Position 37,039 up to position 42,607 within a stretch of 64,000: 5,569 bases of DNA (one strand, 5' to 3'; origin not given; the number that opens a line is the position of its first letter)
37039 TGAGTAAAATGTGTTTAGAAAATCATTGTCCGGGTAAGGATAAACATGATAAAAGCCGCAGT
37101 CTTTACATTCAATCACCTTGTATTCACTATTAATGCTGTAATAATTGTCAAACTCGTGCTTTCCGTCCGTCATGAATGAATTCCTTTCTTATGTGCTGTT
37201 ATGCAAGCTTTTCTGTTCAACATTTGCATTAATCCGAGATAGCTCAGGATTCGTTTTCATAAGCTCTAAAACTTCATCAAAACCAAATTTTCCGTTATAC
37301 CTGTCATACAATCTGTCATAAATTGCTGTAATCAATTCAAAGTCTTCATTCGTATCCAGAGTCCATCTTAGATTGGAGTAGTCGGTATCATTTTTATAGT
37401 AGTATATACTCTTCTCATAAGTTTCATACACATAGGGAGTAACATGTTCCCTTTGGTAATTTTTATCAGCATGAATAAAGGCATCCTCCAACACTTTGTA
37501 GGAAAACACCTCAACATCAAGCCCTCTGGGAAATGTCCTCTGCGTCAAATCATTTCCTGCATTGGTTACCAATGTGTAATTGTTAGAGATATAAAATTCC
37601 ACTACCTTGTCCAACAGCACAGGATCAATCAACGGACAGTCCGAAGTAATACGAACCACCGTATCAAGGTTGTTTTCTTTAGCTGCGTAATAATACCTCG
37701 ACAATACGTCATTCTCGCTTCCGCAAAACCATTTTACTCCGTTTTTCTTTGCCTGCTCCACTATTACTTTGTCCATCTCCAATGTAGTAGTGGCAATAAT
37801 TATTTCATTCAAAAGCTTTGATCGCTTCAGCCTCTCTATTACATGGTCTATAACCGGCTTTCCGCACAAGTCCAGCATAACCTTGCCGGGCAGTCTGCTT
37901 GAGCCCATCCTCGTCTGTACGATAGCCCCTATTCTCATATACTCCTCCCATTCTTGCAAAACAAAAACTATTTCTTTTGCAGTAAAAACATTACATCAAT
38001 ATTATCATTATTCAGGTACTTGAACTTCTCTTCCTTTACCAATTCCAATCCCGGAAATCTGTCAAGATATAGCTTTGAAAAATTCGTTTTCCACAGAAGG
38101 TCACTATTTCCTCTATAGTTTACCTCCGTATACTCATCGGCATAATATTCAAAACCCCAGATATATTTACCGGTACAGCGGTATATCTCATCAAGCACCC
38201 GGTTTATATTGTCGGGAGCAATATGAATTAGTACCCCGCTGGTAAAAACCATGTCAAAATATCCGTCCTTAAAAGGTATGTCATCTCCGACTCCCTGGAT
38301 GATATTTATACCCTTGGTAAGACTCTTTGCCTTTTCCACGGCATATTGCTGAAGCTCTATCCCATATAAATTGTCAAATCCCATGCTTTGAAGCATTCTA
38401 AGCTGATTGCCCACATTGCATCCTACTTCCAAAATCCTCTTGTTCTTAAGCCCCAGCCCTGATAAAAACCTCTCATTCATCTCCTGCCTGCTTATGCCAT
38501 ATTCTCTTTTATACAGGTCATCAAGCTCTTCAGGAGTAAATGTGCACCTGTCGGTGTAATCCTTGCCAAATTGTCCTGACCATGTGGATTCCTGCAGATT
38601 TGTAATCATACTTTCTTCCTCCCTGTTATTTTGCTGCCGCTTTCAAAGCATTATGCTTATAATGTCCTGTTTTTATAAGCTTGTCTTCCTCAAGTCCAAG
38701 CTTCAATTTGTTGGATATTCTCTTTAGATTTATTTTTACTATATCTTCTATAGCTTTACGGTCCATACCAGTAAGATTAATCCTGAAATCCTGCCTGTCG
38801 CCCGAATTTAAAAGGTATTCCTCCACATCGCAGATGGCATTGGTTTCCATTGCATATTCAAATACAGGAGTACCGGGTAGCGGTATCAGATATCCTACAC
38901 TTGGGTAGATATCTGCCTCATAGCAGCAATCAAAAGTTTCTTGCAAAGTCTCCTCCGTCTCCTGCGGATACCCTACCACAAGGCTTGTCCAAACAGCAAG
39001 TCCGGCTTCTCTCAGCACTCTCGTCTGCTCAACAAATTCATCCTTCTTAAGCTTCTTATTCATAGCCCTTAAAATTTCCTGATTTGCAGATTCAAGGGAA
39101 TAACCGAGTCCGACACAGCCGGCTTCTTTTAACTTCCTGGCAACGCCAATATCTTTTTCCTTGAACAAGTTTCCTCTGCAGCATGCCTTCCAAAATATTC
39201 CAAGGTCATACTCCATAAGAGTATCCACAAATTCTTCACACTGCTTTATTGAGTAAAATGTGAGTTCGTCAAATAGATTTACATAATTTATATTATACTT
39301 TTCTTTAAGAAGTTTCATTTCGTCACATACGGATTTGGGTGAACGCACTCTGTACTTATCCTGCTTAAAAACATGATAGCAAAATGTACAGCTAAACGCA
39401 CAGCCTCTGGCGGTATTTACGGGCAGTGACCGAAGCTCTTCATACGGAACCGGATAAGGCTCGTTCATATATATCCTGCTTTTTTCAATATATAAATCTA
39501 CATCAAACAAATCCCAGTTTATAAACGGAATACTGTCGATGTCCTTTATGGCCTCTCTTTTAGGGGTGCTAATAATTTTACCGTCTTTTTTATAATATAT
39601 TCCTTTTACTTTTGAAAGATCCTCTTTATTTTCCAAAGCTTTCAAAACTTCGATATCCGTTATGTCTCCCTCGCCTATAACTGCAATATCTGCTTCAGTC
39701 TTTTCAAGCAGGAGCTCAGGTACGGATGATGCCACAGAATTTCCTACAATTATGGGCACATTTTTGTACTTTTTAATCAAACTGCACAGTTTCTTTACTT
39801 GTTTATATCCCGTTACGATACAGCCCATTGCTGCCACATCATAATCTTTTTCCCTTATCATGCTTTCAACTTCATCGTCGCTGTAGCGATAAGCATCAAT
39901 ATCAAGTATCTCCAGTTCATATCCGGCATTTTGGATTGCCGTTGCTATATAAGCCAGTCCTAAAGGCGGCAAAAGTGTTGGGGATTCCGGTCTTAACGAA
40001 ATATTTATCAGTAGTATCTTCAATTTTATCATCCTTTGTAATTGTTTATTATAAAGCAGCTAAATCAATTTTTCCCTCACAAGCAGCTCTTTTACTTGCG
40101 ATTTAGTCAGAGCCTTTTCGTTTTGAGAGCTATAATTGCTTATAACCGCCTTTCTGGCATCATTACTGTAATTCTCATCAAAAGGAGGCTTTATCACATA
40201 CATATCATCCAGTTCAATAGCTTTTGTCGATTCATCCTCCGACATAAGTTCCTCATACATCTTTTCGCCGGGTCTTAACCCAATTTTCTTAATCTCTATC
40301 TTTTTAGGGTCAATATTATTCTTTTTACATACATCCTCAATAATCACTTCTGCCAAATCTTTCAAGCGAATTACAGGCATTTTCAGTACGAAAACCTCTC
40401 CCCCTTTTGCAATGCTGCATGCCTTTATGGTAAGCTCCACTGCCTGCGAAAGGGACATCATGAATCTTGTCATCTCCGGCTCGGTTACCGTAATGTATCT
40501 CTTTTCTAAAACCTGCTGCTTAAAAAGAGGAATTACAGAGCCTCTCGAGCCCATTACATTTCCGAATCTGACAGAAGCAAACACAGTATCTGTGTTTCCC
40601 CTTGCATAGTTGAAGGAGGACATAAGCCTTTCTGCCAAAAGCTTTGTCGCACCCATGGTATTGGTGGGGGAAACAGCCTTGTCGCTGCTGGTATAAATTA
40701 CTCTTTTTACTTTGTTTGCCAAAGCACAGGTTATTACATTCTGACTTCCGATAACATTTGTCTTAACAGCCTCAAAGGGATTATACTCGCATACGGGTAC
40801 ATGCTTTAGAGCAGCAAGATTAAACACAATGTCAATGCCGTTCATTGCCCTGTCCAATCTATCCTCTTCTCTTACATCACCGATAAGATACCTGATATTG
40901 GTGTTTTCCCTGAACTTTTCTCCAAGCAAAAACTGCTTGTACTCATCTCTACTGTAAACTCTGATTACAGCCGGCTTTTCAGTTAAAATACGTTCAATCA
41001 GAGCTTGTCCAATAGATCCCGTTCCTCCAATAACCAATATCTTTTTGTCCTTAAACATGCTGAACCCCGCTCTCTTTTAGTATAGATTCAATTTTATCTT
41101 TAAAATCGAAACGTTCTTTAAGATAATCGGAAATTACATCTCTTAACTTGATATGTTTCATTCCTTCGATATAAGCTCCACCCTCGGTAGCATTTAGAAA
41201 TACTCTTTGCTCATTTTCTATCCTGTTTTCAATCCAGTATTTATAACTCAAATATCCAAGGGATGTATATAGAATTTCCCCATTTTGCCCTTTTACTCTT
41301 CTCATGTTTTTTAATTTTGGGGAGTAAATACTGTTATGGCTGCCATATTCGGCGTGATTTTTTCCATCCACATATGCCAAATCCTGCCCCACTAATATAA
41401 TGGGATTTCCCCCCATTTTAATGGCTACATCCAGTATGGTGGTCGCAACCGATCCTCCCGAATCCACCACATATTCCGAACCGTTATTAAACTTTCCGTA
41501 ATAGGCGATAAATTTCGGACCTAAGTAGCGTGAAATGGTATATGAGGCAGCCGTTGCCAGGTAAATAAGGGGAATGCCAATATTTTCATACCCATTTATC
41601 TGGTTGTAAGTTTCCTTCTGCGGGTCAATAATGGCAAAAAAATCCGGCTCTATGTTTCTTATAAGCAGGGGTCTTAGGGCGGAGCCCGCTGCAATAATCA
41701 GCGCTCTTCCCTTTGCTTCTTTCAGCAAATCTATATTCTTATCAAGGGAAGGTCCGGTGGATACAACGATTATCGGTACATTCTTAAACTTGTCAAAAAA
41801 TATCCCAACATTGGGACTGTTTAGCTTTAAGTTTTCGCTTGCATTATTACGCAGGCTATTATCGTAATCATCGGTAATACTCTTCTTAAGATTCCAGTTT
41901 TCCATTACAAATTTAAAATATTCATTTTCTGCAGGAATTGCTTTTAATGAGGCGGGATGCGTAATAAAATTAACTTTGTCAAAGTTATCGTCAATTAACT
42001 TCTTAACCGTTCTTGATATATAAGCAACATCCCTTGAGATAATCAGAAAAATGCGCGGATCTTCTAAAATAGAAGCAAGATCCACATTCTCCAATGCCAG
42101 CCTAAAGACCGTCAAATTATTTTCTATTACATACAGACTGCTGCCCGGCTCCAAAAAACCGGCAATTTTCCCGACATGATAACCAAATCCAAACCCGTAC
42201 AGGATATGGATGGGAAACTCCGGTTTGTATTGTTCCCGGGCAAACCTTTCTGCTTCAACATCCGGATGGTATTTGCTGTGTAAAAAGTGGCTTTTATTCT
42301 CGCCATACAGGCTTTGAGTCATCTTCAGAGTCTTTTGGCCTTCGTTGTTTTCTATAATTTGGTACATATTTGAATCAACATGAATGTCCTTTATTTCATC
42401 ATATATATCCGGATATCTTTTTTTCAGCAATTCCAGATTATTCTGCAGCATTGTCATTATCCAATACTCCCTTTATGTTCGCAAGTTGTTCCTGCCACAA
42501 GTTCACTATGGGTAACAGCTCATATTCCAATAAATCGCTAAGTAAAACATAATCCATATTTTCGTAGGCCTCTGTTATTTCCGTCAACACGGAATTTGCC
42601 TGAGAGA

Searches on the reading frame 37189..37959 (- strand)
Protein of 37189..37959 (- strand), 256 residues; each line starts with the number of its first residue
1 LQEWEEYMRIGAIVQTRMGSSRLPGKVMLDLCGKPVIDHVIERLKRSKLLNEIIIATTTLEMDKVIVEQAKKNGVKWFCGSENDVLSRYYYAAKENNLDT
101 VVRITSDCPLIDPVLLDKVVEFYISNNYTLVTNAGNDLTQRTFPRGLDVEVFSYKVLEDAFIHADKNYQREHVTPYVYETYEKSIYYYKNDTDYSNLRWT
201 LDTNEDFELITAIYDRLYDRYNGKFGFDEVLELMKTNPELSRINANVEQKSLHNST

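Call 4: search_protein_families(library=pfam, proteins=[window:37189-37959:-], max_evalue=0.01)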
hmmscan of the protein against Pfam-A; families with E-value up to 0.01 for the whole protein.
window:37189-37959:- (256 aa): 2 families
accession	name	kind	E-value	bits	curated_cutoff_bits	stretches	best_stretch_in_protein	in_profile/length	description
PF02348.25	CTP_transf_3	-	6.1e-32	111.6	22.6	1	12-213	2-205/217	Cytidylyltransferase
PF12804.13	NTP_transf_3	-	4.8e-07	30.5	27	1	16-131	10-119/160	MobA-like NTP transferase domain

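Call 5: search_protein_families(library=ncbifam, proteins=[window:37189-37959:-], max_evalue=0.01)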
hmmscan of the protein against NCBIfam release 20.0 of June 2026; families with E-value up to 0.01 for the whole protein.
window:37189-37959:- (256 aa): 18 families
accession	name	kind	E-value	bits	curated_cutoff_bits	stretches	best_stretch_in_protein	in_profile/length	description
NF009905.0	PRK13368.1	subfamily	3.3e-21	75.7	255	1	8-140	1-131/243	3-deoxy-manno-octulosonate cytidylyltransferase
NF003952.0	PRK05450.1-5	subfamily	1.2e-17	63.8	193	1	8-138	1-131/250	3-deoxy-manno-octulosonate cytidylyltransferase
NF003948.0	PRK05450.1-1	equivalog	1.6e-13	50.4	281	1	12-133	8-130/248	3-deoxy-manno-octulosonate cytidylyltransferase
NF003950.0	PRK05450.1-3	subfamily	1.9e-12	47.1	234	1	11-192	4-162/248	3-deoxy-manno-octulosonate cytidylyltransferase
TIGR00466.1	kdsB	equivalog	1.7e-11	44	155.2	1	12-134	5-127/241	3-deoxy-manno-octulosonate cytidylyltransferase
TIGR03584.1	PseF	equivalog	2.1e-08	34.1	205.7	1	12-75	2-61/222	pseudaminic acid cytidylyltransferase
TIGR00454.1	TIGR00454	hypoth_equivalog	3.1e-08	33.7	174.7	1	16-127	12-118/183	TIGR00454 family protein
NF001457.0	PRK00317.1-3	equivalog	1.3e-07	31.3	164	1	26-136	19-127/200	molybdenum cofactor guanylyltransferase MobA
TIGR03310.1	matur_MocA_YgfJ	equivalog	2.2e-06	27.8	186.45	1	16-131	11-123/188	molybdenum cofactor cytidylyltransferase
NF010934.1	PRK14354.1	equivalog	3.5e-06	25.8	450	1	16-129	11-121/447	bifunctional UDP-N-acetylglucosamine diphosphorylase/glucosamine-1-phosphate N-acetyltransferase GlmU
NF045495.1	AdoCbiPCobY_Meth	equivalog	3.4e-05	23.4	250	1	25-125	19-121/195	adenosylcobinamide-phosphate guanylyltransferase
TIGR01173.1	glmU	equivalog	4.5e-05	22.5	366.85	1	16-136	12-130/452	bifunctional UDP-N-acetylglucosamine diphosphorylase/glucosamine-1-phosphate N-acetyltransferase GlmU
NF001183.0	PRK00155.1-3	subfamily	0.00011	21.5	166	1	15-63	12-59/237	D-ribitol-5-phosphate cytidylyltransferase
NF009924.0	PRK13385.1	subfamily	0.001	18.7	342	1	12-64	9-60/230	2-C-methyl-D-erythritol 4-phosphate cytidylyltransferase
TIGR02665.1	molyb_mobA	equivalog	0.0014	18.7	151.85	1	17-139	13-129/186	molybdenum cofactor guanylyltransferase MobA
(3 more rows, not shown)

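Call 56: search_solved_structures(query=window:37189-37959:-, max_evalue=0.001)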
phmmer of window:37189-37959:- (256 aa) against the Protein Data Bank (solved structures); distinct sequences matched with E-value up to 0.001: 17.
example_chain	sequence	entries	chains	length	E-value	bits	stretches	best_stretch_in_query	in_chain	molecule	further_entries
6oew_A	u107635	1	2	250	1.6e-50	175.3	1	6-242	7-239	Cytidylyltransferase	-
3duv_A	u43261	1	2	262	1.9e-08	37.5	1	11-128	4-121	3-deoxy-manno-octulosonate cytidylyltransferase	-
1vh3_A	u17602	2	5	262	1.9e-08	37.5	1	11-128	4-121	3-deoxy-manno-octulosonate cytidylyltransferase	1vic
3jtj_A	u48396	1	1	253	3.5e-08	36.6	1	10-122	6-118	3-deoxy-manno-octulosonate cytidylyltransferase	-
8ees_A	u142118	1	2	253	1.7e-07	34.4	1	12-132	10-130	3-deoxy-manno-octulosonate cytidylyltransferase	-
1gq9_A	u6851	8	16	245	2.9e-07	33.6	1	13-66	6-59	3-DEOXY-MANNO-OCTULOSONATE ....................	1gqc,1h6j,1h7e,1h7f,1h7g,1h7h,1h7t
3tqd_A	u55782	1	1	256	4.2e-07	33.1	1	8-123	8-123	3-deoxy-manno-octulosonate cytidylyltransferase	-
3k8d_A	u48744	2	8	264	1.1e-06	31.8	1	7-69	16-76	3-deoxy-manno-octulosonate cytidylyltransferase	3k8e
1vh1_A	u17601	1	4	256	2.4e-06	30.6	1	12-70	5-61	3-deoxy-manno-octulosonate cytidylyltransferase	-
4xwi_A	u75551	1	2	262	6.2e-05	26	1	12-121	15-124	3-deoxy-manno-octulosonate cytidylyltransferase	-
8pql_U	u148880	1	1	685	0.00013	25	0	86-174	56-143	Ubiquitin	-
8pql_E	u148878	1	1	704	0.00014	24.9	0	86-174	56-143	Polyubiquitin-C,Nucleotide exchange factor SIL1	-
8q7r_U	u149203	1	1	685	0.00016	24.7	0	87-174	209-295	Ubiquitin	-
2y6p_A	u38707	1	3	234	0.00031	23.7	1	8-136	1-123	3-DEOXY-MANNO-OCTULOSONATE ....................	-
3pol_A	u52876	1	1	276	0.00053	23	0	12-124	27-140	3-deoxy-manno-octulosonate cytidylyltransferase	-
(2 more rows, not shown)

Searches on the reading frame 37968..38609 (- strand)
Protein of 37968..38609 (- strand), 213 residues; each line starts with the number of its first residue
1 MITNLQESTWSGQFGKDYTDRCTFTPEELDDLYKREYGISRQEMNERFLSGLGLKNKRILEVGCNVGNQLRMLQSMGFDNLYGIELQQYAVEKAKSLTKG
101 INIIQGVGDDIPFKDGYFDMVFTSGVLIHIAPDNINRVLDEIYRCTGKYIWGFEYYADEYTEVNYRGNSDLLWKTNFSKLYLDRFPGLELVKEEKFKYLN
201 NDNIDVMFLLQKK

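Call 4: search_protein_families(library=pfam, proteins=[window:37968-38609:-], max_evalue=0.01)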
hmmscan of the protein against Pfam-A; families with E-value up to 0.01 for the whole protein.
window:37968-38609:- (213 aa): 7 families
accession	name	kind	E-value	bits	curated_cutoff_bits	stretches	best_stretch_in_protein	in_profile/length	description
PF08241.18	Methyltransf_11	-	1.3e-15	58.2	21.2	1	60-146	1-87/95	Methyltransferase domain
PF13649.12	Methyltransf_25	-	8.4e-14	52.5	27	1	59-145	1-92/97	Methyltransferase domain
PF13489.12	Methyltransf_23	-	2.3e-08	34.4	27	1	49-147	16-109/164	Methyltransferase domain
PF08242.18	Methyltransf_12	-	2e-07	32.1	30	1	60-145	1-91/98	Methyltransferase domain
PF07021.18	MetW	-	5.3e-07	29.9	21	1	57-154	15-110/193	Methionine biosynthesis protein MetW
PF13847.12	Methyltransf_31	-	5.3e-06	26.6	27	1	55-144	3-99/145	Methyltransferase domain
PF08003.17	Methyltransf_9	-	0.00042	19.8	23.8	1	53-130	113-195/315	Protein of unknown function (DUF1698)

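Call 5: search_protein_families(library=ncbifam, proteins=[window:37968-38609:-], max_evalue=0.01)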
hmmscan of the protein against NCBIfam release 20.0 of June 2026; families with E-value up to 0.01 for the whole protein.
window:37968-38609:- (213 aa): 17 families
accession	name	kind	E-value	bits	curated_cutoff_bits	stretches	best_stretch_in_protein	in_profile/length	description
TIGR03587.1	Pse_Me-ase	hypoth_equivalog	5.4e-59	199.7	112.05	1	6-213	5-204/204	pseudaminic acid biosynthesis-associated methylase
NF045667.1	MTase_DVU1556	equivalog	4.1e-10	39.5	155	1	55-145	22-110/213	DVU_1556 family methyltransferase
TIGR02081.1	metW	equivalog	3.2e-08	33.4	189.5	1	56-157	14-113/194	methionine biosynthesis protein MetW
NF004452.0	PRK05785.1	equivalog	1.3e-06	28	207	1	55-150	51-141/228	hypothetical protein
NF040539.1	AST_met_ArsM_2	exception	1.4e-05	25.1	240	1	55-145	56-154/262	putative arsinothricin biosynthesis methyltransferase ArsM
NF011650.0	PRK15068.1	equivalog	1.5e-05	24.1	209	1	54-130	121-203/324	tRNA 5-methoxyuridine(34)/uridine 5-oxyacetic acid(34) synthase CmoB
NF045825.1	FAmtase_mtf2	equivalog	2.3e-05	23.7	400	1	53-145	56-149/248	fatty-acid O-methyltransferase Mtf2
TIGR02021.1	BchM-ChlM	equivalog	3.2e-05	23.4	158.9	1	41-146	37-147/218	magnesium protoporphyrin IX methyltransferase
NF041675.1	sarc_dimgly_tmase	equivalog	4.9e-05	23.4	550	1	90-150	107-168/278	sarcosine/dimethylglycine N-methyltransferase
NF041536.1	ArsM_DUF2284_UU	exception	8e-05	21.1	575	1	55-145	76-171/459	arsenite methyltransferase/DUF2284 domain selenoprotein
TIGR00452.1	TIGR00452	equivalog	0.00026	19.9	275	1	53-130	115-197/316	tRNA 5-methoxyuridine(34)/uridine 5-oxyacetic acid(34) synthase CmoB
NF045823.1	PthPhpthDimycoMt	equivalog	0.00051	19.3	300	1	52-145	63-157/256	phthiotriol/phenolphthiotriol dimycocerosates methyltransferase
TIGR02072.1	BioC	equivalog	0.0018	18.1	184.95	1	42-127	17-107/244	malonyl-ACP O-methyltransferase BioC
NF008992.0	PRK12335.1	equivalog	0.0021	17.3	303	1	30-147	98-216/289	SAM-dependent methyltransferase TehB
NF041537.1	ArsM_AhpD_UU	exception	0.0029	16.5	510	1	56-145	77-171/345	arsenite methyltransferase/AhpD domain selenoprotein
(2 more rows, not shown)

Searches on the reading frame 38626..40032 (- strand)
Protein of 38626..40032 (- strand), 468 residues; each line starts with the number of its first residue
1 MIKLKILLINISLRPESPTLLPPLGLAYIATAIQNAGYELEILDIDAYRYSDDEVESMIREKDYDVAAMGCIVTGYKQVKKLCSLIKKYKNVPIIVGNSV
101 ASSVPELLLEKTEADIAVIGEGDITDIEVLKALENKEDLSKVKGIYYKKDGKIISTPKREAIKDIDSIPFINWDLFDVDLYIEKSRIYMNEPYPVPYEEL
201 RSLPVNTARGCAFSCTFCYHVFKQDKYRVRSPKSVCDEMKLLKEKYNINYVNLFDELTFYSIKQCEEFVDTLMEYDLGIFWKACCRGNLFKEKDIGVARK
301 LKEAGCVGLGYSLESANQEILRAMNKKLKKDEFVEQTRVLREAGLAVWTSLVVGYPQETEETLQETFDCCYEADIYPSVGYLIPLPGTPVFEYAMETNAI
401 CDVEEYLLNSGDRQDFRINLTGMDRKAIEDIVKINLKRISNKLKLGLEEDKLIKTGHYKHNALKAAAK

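Call 14: search_protein_families(library=ncbifam, proteins=[window:38626-40032:-], max_evalue=0.0001)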
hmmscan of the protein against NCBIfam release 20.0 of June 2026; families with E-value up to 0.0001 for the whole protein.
window:38626-40032:- (468 aa): 27 families (the best 25 are shown)
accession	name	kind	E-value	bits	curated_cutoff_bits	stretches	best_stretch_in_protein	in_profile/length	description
TIGR02026.1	BchE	equivalog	2.6e-49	168.4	481.35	1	18-441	17-429/497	magnesium-protoporphyrin IX monomethyl ester anaerobic oxidative cyclase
TIGR03471.1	HpnJ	equivalog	1.2e-42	146.4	577.6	1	41-434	48-427/472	hopanoid biosynthesis associated radical SAM protein HpnJ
NF038361.1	rSAM_Sden_1168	equivalog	5.8e-40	137.4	575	1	20-442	82-518/560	Sden_1168 family B12-binding radical SAM P-methyltransferase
TIGR04479.1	bcpD_PhpK_rSAM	subfamily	2.5e-38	131.7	600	1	23-373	72-409/504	PhpK family radical SAM P-methyltransferase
TIGR04072.2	rSAM_ladder_B12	equivalog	8.8e-37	126.8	360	2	203-400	181-378/443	lipid biosynthesis B12-binding/radical SAM protein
NF050148.1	rSAM_ApyD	equivalog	4.7e-34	117.8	750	1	71-396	82-395/645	RiPP biosynthesis radical SAM protein ApyD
TIGR04385.1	B12_rSAM_cofa1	equivalog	4.1e-31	108.7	450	1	6-367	2-358/438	B12 lower ligand biosynthesis radical SAM protein BzaD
TIGR04014.1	B12_SAM_MJ_0865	equivalog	5.1e-25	88.1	360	1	80-399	55-363/434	methyl-coenzyme M reductase glutamine C-methyltransferase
NF033712.0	B12_rSAM_KedN5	subfamily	2.2e-23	82.4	700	1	38-368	37-365/624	KedN5 family methylcobalamin-dependent radical SAM C-methyltransferase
TIGR03975.1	rSAM_ocin_1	subfamily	6.6e-23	81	281.85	1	59-366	124-423/606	RiPP maturation radical SAM C-methyltransferase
TIGR04013.1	B12_SAM_MJ_1487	hypoth_equivalog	8.7e-23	80.8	251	2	52-244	32-194/382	TIGR04013 family B12-binding domain/radical SAM domain-containing protein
TIGR04367.1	HpnR_B12_rSAM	equivalog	7.8e-21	74.1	650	1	21-392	20-371/490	hopanoid C-3 methylase HpnR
TIGR04295.1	B12_rSAM_oligo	hypoth_equivalog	6.2e-18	64.7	400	1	23-329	25-317/422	TIGR04295 family B12-binding domain-containing radical SAM protein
TIGR04190.1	B12_SAM_Ta0216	equivalog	3.5e-15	55.6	500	1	23-370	37-391/554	TIGR04190 family B12-binding domain/radical SAM domain protein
TIGR00089.1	TIGR00089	subfamily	4.2e-14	52.2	251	1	201-373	139-318/429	MiaB/RimO family radical SAM methylthiotransferase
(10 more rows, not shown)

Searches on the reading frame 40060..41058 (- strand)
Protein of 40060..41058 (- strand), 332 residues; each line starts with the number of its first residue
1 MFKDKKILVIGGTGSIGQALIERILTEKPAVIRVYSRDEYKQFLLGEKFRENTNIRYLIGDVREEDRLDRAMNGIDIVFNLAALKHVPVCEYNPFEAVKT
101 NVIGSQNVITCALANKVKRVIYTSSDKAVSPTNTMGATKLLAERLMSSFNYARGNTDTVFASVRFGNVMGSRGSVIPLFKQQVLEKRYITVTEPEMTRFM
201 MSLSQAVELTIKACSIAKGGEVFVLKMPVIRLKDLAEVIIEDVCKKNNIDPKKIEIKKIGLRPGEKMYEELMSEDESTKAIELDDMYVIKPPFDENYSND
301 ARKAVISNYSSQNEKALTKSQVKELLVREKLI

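Call 14: search_protein_families(library=ncbifam, proteins=[window:40060-41058:-], max_evalue=0.0001)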
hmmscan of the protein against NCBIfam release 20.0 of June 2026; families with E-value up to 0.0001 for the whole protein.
window:40060-41058:- (332 aa): 21 families
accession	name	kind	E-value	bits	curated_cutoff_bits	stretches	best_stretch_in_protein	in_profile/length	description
TIGR03589.1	PseB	equivalog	2.6e-99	332.2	407.75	1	1-300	1-290/324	UDP-N-acetylglucosamine 4,6-dehydratase (inverting)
TIGR04130.1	FnlA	equivalog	1.3e-79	267.6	730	1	1-330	1-329/337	UDP-N-acetylglucosamine 4,6-dehydratase/5-epimerase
TIGR04180.1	EDH_00030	hypoth_equivalog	1.6e-20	73.4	475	1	7-279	1-287/297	NAD-dependent 4,6-dehydratase LegB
TIGR03466.1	HpnA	hypoth_equivalog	2.9e-16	59.2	367.65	1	6-130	2-118/327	hopanoid-associated sugar epimerase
TIGR02622.1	CDP_4_6_dhtase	equivalog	1.5e-14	53.9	278.45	1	1-129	1-133/352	CDP-glucose 4,6-dehydratase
NF042422.1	oxyalk_red_OleD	equivalog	5e-13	49.1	580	1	6-127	2-112/329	2-alkyl-3-oxoalkanoate reductase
TIGR01179.1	galE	equivalog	5.3e-12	45.2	262.3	1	6-172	1-180/332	UDP-glucose 4-epimerase GalE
NF041293.1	G6PDh_Azf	equivalog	6.8e-12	45.3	400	1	4-134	2-124/252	NAD-dependent glucose-6-phosphate dehydrogenase Azf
NF042423.1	oxyalk_red_Shew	equivalog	1e-11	44.5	580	1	5-125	9-118/331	2-alkyl-3-oxoalkanoate reductase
TIGR01181.1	dTDP_gluc_dehyt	equivalog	6.3e-11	41.9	365.1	1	6-127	1-127/321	dTDP-glucose 4,6-dehydratase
NF052578.1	StrlDmthSdmBMthl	equivalog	1.1e-09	38.5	600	1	7-138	3-125/328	sterol demethylase protein SdmB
NF043036.1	ErythonDh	equivalog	5.8e-09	35.6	325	1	6-125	2-125/321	D-erythronate dehydrogenase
NF007956.0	PRK10675.1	subfamily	5.3e-07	29.1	394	1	6-127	2-126/338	UDP-glucose 4-epimerase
TIGR01214.1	rmlD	equivalog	1.3e-06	27.7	224.05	1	6-126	1-101/285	dTDP-4-dehydrorhamnose reductase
NF005539.0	PRK07201.1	equivalog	4.3e-06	25.8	549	1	7-126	3-124/657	SDR family oxidoreductase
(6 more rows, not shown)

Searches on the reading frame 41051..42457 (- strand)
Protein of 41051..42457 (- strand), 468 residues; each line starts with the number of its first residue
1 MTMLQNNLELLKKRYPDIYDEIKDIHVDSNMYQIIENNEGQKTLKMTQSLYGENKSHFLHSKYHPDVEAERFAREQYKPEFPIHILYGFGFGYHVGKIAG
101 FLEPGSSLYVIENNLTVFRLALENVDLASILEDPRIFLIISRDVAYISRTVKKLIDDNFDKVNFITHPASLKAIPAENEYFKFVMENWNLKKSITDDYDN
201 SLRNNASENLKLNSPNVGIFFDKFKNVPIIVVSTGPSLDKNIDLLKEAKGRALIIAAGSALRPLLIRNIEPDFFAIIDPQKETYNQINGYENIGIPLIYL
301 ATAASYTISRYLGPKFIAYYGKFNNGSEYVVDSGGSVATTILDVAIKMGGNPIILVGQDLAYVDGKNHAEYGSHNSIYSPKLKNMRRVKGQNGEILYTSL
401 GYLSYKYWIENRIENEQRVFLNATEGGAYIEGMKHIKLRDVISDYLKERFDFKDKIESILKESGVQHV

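Call 14: search_protein_families(library=ncbifam, proteins=[window:41051-42457:-], max_evalue=0.0001)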
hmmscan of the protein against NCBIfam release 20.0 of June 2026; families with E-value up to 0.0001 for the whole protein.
window:41051-42457:- (468 aa): 1 family
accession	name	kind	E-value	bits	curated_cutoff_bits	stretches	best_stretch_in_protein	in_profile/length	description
NF050051.1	FlagModPseD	domain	5.2e-23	81.5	670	1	229-449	230-469/640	flagellin modification protein PseD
